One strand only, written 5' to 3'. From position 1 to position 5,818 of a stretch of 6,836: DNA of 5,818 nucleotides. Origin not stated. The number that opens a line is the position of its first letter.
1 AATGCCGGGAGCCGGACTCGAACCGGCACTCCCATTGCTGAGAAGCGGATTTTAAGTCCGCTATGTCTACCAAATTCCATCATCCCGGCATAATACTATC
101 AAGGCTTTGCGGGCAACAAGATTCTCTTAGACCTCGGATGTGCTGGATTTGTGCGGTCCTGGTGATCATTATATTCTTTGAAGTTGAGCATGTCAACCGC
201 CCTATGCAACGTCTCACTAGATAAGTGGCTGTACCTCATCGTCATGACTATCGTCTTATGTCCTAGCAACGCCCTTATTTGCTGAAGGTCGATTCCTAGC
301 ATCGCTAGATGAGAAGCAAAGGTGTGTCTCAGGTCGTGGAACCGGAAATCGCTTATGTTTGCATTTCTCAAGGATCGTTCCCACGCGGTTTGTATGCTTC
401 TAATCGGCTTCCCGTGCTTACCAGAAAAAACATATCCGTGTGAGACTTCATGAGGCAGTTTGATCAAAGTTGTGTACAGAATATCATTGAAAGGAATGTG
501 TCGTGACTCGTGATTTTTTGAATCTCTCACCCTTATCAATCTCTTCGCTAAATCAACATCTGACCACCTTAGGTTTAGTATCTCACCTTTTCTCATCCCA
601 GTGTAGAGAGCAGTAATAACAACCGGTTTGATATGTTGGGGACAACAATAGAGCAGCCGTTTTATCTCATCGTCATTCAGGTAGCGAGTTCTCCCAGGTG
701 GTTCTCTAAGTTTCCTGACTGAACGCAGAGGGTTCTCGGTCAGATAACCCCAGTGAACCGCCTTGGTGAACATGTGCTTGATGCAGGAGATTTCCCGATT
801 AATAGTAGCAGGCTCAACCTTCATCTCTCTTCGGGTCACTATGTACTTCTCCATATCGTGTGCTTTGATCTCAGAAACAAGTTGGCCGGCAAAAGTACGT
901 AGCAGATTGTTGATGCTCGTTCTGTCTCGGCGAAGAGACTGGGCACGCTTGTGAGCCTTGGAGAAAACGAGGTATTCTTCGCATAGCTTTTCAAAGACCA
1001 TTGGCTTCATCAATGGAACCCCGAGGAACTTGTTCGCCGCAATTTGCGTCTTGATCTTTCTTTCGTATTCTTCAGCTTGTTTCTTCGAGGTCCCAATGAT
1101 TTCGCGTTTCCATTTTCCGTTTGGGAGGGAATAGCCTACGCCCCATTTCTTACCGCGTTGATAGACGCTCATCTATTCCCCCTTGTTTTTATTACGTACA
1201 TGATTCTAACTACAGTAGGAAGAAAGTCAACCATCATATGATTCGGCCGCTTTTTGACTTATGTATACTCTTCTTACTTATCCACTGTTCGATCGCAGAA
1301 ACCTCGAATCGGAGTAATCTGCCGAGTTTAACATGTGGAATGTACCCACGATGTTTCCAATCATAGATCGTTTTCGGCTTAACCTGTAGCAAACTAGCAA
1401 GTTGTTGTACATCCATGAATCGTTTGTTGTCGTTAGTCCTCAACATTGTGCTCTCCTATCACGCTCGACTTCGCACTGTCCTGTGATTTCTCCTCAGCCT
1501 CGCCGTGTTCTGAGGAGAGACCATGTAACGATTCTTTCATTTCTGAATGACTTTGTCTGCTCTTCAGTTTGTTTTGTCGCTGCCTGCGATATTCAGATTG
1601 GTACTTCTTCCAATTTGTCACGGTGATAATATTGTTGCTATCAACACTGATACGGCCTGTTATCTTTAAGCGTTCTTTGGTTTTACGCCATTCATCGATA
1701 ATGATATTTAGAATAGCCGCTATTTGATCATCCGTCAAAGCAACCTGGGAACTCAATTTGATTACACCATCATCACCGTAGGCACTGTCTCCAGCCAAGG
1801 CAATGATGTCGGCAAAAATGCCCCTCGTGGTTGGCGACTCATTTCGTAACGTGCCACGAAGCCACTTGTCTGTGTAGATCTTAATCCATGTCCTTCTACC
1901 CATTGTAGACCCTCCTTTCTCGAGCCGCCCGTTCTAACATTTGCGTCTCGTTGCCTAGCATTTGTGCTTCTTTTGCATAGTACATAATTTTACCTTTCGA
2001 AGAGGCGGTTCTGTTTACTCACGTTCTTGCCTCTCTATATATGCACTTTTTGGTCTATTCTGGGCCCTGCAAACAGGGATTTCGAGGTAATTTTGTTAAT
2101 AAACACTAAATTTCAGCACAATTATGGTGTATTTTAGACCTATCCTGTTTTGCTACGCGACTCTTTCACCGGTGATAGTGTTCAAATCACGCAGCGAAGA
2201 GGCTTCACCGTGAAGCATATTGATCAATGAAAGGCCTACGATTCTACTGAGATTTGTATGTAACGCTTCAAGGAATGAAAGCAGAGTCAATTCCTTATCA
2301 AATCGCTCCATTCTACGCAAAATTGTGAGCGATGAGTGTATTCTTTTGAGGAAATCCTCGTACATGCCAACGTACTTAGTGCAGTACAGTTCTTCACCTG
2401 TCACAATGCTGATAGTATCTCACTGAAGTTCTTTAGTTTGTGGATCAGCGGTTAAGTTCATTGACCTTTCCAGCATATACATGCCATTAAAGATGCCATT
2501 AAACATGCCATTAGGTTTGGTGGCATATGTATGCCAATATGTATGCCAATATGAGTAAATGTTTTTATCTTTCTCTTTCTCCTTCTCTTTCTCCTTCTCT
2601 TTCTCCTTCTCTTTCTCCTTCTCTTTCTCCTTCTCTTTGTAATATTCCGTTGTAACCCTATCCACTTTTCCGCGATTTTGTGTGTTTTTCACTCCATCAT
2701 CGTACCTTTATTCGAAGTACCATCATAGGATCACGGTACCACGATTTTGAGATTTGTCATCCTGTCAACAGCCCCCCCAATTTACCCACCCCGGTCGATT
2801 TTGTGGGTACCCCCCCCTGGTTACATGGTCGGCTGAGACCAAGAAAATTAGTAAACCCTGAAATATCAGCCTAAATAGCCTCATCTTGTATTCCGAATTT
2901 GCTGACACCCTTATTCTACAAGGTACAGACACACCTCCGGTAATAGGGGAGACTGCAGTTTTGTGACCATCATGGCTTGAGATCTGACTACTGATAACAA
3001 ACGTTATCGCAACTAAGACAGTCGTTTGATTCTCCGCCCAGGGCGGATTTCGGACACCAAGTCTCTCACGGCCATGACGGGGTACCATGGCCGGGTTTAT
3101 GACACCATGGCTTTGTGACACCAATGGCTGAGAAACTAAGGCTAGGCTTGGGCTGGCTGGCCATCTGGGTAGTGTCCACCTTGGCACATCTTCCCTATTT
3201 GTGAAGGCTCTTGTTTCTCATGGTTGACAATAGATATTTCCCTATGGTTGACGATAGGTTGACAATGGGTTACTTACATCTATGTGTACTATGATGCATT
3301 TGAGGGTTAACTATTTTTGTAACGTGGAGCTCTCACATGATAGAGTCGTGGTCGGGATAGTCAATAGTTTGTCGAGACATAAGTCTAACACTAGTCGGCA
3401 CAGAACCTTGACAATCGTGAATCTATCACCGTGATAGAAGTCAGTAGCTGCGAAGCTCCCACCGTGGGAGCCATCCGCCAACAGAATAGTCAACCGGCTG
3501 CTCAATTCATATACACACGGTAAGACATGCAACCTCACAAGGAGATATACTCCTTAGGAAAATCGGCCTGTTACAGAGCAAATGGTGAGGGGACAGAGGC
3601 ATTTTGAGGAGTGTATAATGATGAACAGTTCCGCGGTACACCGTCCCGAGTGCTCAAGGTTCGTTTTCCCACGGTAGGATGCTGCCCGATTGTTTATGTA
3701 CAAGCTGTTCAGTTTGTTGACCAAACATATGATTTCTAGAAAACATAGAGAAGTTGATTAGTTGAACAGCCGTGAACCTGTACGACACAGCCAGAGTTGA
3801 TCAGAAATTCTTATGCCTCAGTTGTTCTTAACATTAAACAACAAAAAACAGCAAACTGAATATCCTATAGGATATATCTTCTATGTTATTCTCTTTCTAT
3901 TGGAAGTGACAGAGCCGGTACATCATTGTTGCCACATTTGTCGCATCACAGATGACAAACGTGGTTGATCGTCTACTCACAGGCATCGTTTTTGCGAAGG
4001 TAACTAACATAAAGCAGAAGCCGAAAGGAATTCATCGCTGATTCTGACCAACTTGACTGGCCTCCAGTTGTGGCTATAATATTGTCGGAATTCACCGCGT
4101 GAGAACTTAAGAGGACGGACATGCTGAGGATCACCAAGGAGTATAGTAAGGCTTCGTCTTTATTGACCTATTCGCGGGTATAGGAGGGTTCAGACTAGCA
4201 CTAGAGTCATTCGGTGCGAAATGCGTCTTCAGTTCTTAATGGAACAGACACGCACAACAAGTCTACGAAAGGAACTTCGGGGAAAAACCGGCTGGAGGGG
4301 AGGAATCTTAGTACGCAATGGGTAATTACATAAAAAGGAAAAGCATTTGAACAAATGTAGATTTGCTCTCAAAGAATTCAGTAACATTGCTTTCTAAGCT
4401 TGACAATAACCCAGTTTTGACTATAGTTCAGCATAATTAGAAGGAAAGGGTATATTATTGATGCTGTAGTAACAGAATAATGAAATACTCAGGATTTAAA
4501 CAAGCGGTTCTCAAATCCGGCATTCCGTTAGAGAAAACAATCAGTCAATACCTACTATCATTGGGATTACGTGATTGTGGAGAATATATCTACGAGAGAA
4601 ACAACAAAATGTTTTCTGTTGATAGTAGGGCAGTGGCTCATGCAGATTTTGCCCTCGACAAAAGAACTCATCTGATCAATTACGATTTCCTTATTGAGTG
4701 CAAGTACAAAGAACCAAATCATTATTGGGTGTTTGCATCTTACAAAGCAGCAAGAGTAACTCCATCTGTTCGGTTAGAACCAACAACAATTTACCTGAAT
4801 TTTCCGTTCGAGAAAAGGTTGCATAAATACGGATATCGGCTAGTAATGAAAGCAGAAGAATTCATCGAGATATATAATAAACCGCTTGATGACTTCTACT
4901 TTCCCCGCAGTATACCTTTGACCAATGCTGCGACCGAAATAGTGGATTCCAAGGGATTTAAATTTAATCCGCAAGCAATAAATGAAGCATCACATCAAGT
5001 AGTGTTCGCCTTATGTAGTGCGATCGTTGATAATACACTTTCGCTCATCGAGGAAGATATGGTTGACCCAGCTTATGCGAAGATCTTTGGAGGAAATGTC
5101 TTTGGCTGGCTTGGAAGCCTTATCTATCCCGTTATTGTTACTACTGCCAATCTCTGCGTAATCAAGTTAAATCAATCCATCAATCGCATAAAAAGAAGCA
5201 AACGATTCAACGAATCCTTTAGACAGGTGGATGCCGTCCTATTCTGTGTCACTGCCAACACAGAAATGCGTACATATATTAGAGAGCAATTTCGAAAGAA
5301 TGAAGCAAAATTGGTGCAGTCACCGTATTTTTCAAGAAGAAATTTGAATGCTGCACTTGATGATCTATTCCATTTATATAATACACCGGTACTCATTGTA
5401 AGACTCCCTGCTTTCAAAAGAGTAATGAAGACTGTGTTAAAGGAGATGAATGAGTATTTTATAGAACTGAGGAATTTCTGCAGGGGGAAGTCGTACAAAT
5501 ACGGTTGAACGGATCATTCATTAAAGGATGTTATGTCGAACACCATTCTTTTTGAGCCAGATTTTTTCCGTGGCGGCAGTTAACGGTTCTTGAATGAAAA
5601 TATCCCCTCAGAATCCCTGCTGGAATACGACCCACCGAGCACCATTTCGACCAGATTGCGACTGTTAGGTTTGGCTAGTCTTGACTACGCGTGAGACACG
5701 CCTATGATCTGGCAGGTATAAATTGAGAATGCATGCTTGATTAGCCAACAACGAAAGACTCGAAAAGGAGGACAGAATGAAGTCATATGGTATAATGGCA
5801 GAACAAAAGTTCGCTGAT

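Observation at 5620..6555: Self-contained HEPN defence cassette bounded by 41-bp direct repeats (non-attC, non-dif)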

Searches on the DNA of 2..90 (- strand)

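Call 49: search_dna_similar(query=window:2-90:-, collection=ecoli_genomes, mode=distant, max_rows=3, max_evalue=0.01)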
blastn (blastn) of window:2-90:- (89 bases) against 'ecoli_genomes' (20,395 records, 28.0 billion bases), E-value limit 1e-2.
No match.

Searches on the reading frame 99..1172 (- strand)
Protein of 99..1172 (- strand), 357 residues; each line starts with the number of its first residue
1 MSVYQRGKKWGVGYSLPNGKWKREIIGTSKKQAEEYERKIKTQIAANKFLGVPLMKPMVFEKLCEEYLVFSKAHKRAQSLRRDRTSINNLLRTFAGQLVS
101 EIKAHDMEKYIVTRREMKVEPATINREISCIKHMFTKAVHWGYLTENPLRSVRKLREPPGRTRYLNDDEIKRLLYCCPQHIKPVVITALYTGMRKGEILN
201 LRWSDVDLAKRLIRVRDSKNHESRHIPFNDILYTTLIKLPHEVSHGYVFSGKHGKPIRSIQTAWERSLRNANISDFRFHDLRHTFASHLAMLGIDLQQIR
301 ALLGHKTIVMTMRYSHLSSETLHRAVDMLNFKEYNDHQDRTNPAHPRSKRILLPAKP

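Call 6: search_protein_families(library=pfam, proteins=[window:99-1172:-], max_evalue=0.01)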
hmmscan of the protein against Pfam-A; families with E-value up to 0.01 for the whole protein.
window:99-1172:- (357 aa): 7 families
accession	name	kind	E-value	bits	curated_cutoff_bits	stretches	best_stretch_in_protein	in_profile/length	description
PF00589.27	Phage_integrase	-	3e-34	118.7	27.1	1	164-319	2-170/172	Phage integrase family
PF24624.1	Int_N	-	9.2e-08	33.2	27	1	79-156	22-100/100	Phage integrase, N-terminal domain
PF14657.12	Arm-DNA-bind_4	-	0.00068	19.6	22.3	1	12-48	8-46/47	Arm DNA-binding domain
PF13102.12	Phage_int_SAM_5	-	0.0012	19.6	22.3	1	90-149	31-93/98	Phage integrase SAM-like domain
PF02899.23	Phage_int_SAM_1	-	0.0013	19.4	22.3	1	74-139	16-80/83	Phage integrase, N-terminal SAM-like domain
PF22022.2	Phage_int_M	-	0.0028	18.3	27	1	60-153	1-94/96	Phage integrase central domain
PF12834.13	Phage_int_SAM_2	-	0.0095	16.9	22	0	97-138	44-85/91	Phage integrase, N-terminal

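Call 44: search_dna_similar(query=window:99-1172:-, collection=phages, mode=protein, max_rows=15)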
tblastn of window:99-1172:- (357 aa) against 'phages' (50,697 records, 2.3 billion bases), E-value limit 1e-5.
Records with a match: 2695; places in all: 2713; records where one place covers at least 80% of the query: 713.
Best place of each record, by identity: <60% 2695.
By first word of the organism name: Mycobacterium 484; Streptococcus 321; Escherichia 154; Bacteriophage 140; Staphylococcus 135; Pseudomonas 128; Salmonella 108; Klebsiella 100; Burkholderia 76; Ralstonia 72; and 124 more.
By host as written in the record: Mycobacterium smegmatis mc2 155 332; - 320; Klebsiella pneumoniae 68; Mycobacterium smegmatis mc#155 64; Pseudomonas aeruginosa 51; Gordonia terrae 3612 49; Staphylococcus aureus 43; Escherichia coli 42; and 949 more.
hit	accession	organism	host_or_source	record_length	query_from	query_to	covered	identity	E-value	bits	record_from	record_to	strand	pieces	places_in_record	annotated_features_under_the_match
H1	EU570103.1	Salmonella phage epsilon34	Salmonella enterica subsp. enterica ...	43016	1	357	100%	30.8%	2e-34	139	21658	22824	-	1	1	23: Tyrosine integrase | 24: Excisionase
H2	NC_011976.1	Salmonella phage epsilon34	Salmonella enterica subsp. enterica ...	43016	1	357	100%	30.8%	2e-34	139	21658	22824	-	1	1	23: integrase | 24: excisionase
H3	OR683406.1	Pseudomonas phage Marin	Pseudomonas aeruginosa F002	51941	10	345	94%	32.7%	4e-37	147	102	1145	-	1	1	integrase | helix-turn-helix domain-containing protein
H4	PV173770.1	Pseudomonas phage P7869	Pseudomonas aeruginosa 7869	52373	10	345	94%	32.4%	2e-37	148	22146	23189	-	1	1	integrase | helix-turn-helix domain protein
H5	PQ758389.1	Pseudomonas phage 5399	Pseudomonas aeruginosa 147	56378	10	345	94%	32.4%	2e-37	148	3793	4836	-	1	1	hypothetical protein (x2)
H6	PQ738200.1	Pseudomonas phage phita81A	Pseudomonas aeruginosa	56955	10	345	94%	32.4%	2e-37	148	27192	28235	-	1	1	hypothetical protein (x2)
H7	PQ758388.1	Pseudomonas phage 5371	Pseudomonas aeruginosa 147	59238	10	345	94%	32.4%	2e-37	148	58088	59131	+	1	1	hypothetical protein (x2)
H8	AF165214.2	Pseudomonas phage D3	Pseudomonas aeruginosa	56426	10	345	94%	32.4%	2e-37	148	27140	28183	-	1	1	orf35: integrase | orf36: putative excisionase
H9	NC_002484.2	Pseudomonas phage D3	Pseudomonas aeruginosa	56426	10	345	94%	32.4%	2e-37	148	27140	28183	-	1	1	orf35: integrase | orf36: excisionase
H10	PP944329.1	Pseudomonas phage phi_D3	Pseudomonas aeruginosa PAO1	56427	10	345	94%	32.4%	2e-37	148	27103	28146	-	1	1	integrase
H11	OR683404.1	Pseudomonas phage Haboob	Pseudomonas aeruginosa 382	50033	10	345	94%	32.4%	3e-37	148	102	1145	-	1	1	integrase | DNA-binding protein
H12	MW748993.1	Pseudomonas phage BUCT566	Pseudomonas aeruginosa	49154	10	345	94%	32.4%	4e-37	147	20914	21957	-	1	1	integrase | putative excisionase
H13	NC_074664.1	Pseudomonas phage BUCT566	Pseudomonas aeruginosa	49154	10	345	94%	32.4%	4e-37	147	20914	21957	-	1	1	integrase | putative excisionase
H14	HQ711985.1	Pseudomonas phage PMG1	Pseudomonas aeruginosa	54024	10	345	94%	32.4%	4e-37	147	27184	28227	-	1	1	integrase | excisionase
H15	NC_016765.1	Pseudomonas phage PMG1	Pseudomonas aeruginosa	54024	10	345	94%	32.4%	4e-37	147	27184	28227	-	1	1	integrase | excisionase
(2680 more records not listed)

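Call 50: find_homologous_proteins(query=window:99-1172:-, max_evalue=1e-40)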
Query window:99-1172:- (357 aa): 4326 proteins with E <= 1e-40 among 8000 candidates; the best 120 are listed. Only proteins of 196 to 625 residues were searched: fused or split forms outside these lengths cannot appear, so this answer is no evidence that the protein stands alone or is whole; lengths 'longer' or 'shorter' looks for them.
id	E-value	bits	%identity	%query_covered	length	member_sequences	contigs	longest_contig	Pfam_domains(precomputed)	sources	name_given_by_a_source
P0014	9.3e-226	767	94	100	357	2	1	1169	PF00589.28,PF24624.2,PF22823.3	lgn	-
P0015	9.7e-142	491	64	97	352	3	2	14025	PF00589.28,PF24624.2,PF22823.3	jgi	jgi:integrase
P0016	2.9e-138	479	61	97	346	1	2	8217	PF00589.28,PF24624.2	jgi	jgi:integrase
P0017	7.1e-133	462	61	97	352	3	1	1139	PF00589.28,PF24624.2,PF22823.3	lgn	-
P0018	2.3e-126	440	59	97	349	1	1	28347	PF14659.13,PF13102.13,PF00589.28,PF02899.24,PF24624.2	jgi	-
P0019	1.3e-125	438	55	100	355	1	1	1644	PF13102.13,PF00589.28,PF02899.24,PF24624.2,PF22823.3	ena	-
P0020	1.4e-124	434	56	97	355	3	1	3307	PF00589.28,PF22823.3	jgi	jgi:integrase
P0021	5.2e-124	432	60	96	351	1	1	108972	PF00589.28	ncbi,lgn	ncbi:MAG: tyrosine-type recombinase/integrase [bacterium]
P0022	9.9e-124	431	55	100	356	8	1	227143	PF13102.13,PF00589.28,PF24624.2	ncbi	-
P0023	5.8e-122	426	56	100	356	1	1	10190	PF00589.28,PF24624.2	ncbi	-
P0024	6.4e-122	426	57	97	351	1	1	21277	PF00589.28,PF24624.2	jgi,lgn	jgi:integrase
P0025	7.6e-122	425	57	97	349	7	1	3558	PF13102.13,PF00589.28,PF24624.2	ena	-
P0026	3.5e-120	420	56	97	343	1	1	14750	PF13495.13,PF13102.13,PF00589.28,PF02899.24,PF24624.2,PF22823.3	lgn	-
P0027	9.4e-120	418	56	97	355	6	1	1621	PF13102.13,PF00589.28,PF24624.2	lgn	-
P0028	1.3e-118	415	55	97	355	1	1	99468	PF13102.13,PF00589.28,PF02899.24,PF24624.2,PF22823.3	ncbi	ncbi:MAG: tyrosine-type recombinase/integrase [bacterium]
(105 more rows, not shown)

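Call 51: find_encoding_contigs(protein=P0015, flank=10000, max_places=3)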
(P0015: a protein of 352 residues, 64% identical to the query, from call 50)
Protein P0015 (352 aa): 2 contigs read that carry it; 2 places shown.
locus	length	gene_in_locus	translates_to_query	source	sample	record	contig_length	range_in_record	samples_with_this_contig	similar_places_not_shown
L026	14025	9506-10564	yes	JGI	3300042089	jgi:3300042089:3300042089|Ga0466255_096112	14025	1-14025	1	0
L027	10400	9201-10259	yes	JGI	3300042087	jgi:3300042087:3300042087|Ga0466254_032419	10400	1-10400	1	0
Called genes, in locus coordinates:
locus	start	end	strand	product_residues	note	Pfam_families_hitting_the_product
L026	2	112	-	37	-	?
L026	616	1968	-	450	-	PF16656:Pur_ac_phosph_N, PF00149:Metallophos, PF13860:FlgD_ig, PF18962:Por_Secre_tail (weak)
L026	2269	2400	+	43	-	-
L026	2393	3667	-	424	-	-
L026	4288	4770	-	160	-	PF02556:SecB (weak)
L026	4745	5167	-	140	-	PF01381:HTH_3 (weak)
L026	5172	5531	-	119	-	PF05973:Gp49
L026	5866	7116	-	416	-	PF00089:Trypsin, PF10459:Peptidase_S46 (faint), PF13365:Trypsin_2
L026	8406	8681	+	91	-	-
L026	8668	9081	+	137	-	PF13730:HTH_36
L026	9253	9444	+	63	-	PF12728:HTH_17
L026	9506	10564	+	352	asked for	PF24624:Int_N (weak), PF00589:Phage_integrase, PF22823:MrpR_C_cat (weak)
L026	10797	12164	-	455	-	PF00072:Response_reg, PF00158:Sigma54_activat, PF14532:Sigma54_activ_2, PF07728:AAA_5 (weak), PF25601:AAA_lid_14, PF02954:HTH_8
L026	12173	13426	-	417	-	PF01964:ThiC_Rad_SAM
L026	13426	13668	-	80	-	-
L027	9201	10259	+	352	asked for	PF24624:Int_N (weak), PF00589:Phage_integrase, PF22823:MrpR_C_cat (weak)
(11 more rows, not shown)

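Call 52: find_encoding_contigs(protein=P0016, flank=10000, max_places=3)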
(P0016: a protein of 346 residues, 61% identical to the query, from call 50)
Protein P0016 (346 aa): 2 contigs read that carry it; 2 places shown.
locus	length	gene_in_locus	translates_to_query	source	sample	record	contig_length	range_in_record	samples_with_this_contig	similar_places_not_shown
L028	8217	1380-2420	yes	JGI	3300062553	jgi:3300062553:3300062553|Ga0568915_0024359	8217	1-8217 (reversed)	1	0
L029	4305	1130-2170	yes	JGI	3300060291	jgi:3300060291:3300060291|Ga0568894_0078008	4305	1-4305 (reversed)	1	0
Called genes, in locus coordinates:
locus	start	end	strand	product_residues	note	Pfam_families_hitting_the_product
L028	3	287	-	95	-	?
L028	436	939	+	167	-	-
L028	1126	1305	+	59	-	PF12728:HTH_17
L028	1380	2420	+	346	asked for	PF24624:Int_N (weak), PF00589:Phage_integrase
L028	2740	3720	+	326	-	PF03544:TonB_C (weak)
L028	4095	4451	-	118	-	PF04191:PEMT (weak)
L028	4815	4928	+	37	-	-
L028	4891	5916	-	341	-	-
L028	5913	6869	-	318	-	-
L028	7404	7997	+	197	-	-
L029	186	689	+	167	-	-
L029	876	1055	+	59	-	PF12728:HTH_17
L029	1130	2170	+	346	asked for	PF24624:Int_N (weak), PF00589:Phage_integrase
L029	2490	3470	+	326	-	PF03544:TonB_C (weak)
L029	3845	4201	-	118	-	PF04191:PEMT (weak)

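Call 53: find_encoding_contigs(protein=P0021, flank=10000, max_places=3)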
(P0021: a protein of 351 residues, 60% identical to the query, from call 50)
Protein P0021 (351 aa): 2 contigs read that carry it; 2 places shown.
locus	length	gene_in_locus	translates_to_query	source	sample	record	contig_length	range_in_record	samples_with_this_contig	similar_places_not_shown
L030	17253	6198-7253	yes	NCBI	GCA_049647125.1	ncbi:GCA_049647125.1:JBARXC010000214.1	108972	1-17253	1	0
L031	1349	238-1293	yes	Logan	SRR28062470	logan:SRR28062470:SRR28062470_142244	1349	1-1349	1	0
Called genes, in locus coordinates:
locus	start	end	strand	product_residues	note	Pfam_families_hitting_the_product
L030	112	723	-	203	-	-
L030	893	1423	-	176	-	PF01844:HNH, PF14279:HNH_5 (weak)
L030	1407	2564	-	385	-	PF14072:DndB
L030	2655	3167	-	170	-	PF13505:OMP_b-brl (faint)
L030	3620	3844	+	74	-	-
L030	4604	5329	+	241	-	PF13411:MerR_1 (faint)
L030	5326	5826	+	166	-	PF13730:HTH_36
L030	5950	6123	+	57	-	PF12728:HTH_17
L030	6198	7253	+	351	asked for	PF00589:Phage_integrase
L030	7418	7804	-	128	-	PF05635:23S_rRNA_IVP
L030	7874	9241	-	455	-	PF00072:Response_reg, PF00158:Sigma54_activat, PF14532:Sigma54_activ_2, PF07728:AAA_5 (weak), PF25601:AAA_lid_14, PF02954:HTH_8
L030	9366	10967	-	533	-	PF00672:HAMP (weak), PF00015:MCPsignal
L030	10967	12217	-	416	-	PF01964:ThiC_Rad_SAM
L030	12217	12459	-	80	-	-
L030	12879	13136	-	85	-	-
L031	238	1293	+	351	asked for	PF00589:Phage_integrase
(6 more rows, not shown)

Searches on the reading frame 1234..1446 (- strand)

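Call 6: search_protein_families(library=pfam, proteins=[window:1234-1446:-], max_evalue=0.01)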
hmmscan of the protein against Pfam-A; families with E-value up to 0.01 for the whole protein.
window:1234-1446:- (70 aa): 6 families
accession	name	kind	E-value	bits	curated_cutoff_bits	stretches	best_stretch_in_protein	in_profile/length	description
PF12728.13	HTH_17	-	1.9e-13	50.9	27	1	10-59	1-50/51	Helix-turn-helix domain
PF07022.19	Phage_CI_repr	-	0.0019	18.9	22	1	10-38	12-40/65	Bacteriophage CI repressor helix-turn-helix domain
PF15943.11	YdaS_toxin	-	0.0032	17.7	30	0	15-37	13-36/65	Bacterial toxin YdaS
PF13518.12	HTH_28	-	0.004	17.6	25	0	14-33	16-35/52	Helix-turn-helix domain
PF14549.12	P22_Cro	-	0.0045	17.2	30.2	0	10-32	9-31/60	DNA-binding transcriptional regulator Cro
PF13551.12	HTH_29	-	0.0057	17.2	28.1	0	12-33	13-35/64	Winged helix-turn helix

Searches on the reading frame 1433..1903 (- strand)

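Call 6: search_protein_families(library=pfam, proteins=[window:1433-1903:-], max_evalue=0.01)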
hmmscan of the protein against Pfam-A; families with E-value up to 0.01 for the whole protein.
window:1433-1903:- (156 aa): 1 family
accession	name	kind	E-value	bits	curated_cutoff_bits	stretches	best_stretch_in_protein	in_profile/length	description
PF09681.16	Phage_rep_org_N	-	1.8e-10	41.3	23.3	1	22-119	22-119/121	N-terminal phage replisome organiser (Phage_rep_org_N)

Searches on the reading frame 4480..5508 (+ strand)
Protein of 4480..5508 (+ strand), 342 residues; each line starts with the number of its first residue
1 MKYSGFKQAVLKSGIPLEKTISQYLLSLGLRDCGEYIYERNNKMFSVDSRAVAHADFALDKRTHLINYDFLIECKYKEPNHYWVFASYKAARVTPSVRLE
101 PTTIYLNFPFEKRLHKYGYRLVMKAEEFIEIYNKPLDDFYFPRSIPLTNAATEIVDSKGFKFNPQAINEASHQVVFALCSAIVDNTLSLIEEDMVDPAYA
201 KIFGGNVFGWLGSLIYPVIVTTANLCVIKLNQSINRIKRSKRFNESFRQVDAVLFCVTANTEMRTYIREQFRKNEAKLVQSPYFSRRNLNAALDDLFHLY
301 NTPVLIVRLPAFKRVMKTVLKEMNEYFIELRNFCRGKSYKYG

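Call 6: search_protein_families(library=pfam, proteins=[window:4480-5508:+], max_evalue=0.01)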
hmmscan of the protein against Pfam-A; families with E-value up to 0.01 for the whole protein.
window:4480-5508:+ (342 aa): 0 families

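Call 17: find_homologous_proteins(query=window:4480-5508:+)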
Query window:4480-5508:+ (342 aa): 11 proteins with E <= 0.001 among 1302 candidates. Only proteins of 188 to 599 residues were searched: fused or split forms outside these lengths cannot appear, so this answer is no evidence that the protein stands alone or is whole; lengths 'longer' or 'shorter' looks for them.
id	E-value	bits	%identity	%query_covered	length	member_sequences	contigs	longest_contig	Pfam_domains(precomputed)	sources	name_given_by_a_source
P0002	7.4e-229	776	100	100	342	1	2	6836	-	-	-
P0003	4.4e-108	379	52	98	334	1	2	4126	-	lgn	-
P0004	5.6e-75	271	45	96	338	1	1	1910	-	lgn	-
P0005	1.1e-52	197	37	96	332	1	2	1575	-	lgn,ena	-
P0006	1.1e-51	194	38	94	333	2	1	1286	-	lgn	-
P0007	2.1e-8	52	25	78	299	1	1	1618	-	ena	-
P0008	3.2e-8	51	24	81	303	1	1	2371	-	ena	-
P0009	2.4e-6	45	26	92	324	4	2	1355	-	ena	-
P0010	6.0e-6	44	24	87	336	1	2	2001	-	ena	-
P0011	1.9e-5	42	25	80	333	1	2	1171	-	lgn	-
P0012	1.9e-4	39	24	75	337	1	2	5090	-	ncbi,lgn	-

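Call 19: find_encoding_contigs(protein=P0003, flank=10000)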
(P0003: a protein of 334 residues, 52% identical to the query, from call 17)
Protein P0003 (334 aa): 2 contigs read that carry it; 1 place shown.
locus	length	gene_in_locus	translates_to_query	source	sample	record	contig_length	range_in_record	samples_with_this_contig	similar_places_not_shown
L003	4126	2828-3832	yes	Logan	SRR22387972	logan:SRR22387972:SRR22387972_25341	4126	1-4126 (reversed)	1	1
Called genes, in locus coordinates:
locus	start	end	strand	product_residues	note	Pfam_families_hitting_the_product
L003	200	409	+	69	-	PF13560:HTH_31, PF12844:HTH_19, PF01381:HTH_3, PF13443:HTH_26 (weak)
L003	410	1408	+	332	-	PF09552:RE_BstXI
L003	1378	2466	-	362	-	PF01555:N6_N4_Mtase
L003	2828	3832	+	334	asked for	-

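Call 75: search_protein_families(library=padloc, proteins=[window:4480-5505:+], max_evalue=0.01)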
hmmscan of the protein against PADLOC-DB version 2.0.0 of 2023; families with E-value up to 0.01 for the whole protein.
window:4480-5505:+ (342 aa): 0 families

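Call 97: find_related_loci(query=window:4480-5505:+, collection=viral_contigs, flank=5000)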
Query window:4480-5505:+ (342 aa) in viral_contigs; peptide patterns used: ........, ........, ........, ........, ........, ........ (x = any residue, [..] = any of these).
7 stretches matched a pattern, but none encodes a relative of the query by tblastn (E <= 1e-3).

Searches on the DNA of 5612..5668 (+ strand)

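Call 92: search_dna_similar(query=window:5612-5668:+, collection=plasmids, mode=distant, max_evalue=1, max_rows=8)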
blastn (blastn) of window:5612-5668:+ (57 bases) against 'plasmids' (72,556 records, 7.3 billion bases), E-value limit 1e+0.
No match.

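Call 93: search_dna_similar(query=window:5612-5668:+, collection=phages, mode=distant, max_evalue=1, max_rows=8)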
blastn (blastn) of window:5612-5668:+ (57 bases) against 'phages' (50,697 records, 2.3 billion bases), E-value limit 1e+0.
No match.
